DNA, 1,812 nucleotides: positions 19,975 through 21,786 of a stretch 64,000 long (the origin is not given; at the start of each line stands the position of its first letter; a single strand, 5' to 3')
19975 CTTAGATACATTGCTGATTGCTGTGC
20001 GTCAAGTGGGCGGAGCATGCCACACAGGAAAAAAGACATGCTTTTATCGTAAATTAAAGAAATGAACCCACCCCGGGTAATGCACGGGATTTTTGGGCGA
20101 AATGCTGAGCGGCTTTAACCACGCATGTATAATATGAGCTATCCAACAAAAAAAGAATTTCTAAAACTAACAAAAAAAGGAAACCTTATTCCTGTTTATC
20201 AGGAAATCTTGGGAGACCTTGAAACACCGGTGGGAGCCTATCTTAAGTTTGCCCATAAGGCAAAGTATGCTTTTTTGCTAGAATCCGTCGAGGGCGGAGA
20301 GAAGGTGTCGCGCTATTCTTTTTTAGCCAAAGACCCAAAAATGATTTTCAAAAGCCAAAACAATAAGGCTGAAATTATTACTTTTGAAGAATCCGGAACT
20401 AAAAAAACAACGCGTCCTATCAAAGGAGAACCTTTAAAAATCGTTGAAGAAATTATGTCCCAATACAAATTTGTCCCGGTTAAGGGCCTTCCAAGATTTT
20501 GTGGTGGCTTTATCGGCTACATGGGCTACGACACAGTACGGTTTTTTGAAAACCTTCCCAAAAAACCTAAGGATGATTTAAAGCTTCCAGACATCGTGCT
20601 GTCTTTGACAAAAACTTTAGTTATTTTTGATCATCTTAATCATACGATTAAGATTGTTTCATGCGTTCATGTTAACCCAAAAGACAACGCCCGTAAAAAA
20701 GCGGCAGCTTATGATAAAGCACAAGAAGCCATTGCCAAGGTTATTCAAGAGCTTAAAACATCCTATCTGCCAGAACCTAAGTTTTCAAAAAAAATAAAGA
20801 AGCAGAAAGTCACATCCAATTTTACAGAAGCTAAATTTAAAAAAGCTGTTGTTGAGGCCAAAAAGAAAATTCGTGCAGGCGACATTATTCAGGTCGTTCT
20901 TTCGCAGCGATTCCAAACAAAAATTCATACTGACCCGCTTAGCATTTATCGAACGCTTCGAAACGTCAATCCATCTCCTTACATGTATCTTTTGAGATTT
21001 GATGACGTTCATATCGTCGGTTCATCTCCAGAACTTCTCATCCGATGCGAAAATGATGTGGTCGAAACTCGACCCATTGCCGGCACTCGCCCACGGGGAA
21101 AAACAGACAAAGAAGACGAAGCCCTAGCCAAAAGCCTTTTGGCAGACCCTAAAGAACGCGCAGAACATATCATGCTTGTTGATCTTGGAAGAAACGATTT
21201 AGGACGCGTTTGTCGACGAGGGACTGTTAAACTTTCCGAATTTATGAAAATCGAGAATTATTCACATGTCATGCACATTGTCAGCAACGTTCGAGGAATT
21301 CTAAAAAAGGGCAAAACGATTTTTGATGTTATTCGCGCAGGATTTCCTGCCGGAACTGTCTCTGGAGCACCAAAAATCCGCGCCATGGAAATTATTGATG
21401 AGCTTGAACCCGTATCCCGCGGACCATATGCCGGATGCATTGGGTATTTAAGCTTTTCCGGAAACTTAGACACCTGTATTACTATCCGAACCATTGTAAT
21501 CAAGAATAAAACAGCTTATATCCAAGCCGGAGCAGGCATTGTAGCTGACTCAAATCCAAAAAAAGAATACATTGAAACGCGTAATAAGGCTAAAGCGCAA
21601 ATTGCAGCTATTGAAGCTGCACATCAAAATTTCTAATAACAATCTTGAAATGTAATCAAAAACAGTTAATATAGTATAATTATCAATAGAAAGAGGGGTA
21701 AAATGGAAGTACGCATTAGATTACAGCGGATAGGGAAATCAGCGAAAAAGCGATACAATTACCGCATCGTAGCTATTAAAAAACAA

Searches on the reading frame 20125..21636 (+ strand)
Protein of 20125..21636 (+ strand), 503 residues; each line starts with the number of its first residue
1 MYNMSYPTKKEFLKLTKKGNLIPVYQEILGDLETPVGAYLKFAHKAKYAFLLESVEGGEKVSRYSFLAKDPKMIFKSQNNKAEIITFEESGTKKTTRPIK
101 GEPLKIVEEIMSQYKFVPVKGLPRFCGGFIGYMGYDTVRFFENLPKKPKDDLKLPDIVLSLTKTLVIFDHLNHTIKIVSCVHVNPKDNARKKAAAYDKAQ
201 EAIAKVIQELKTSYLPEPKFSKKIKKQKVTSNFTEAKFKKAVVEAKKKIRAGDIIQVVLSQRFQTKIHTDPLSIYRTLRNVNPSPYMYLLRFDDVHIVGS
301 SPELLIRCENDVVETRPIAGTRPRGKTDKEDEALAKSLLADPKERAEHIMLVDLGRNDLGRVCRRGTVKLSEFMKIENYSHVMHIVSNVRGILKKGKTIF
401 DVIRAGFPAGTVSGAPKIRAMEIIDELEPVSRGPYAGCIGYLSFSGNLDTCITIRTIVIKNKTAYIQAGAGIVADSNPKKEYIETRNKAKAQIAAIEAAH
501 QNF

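Call 83: search_protein_families(library=pfam, proteins=[window:20125-21636:+], max_evalue=0.0001)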
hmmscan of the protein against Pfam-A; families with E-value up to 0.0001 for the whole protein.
window:20125-21636:+ (503 aa): 2 families
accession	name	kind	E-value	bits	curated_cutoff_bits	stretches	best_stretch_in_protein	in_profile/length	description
PF00425.24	Chorismate_bind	-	1.4e-97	326.7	27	1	235-488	2-257/257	chorismate binding enzyme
PF04715.19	Anth_synt_I_N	-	1.6e-38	132.5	23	1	31-175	1-138/140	Anthranilate synthase component I, N terminal region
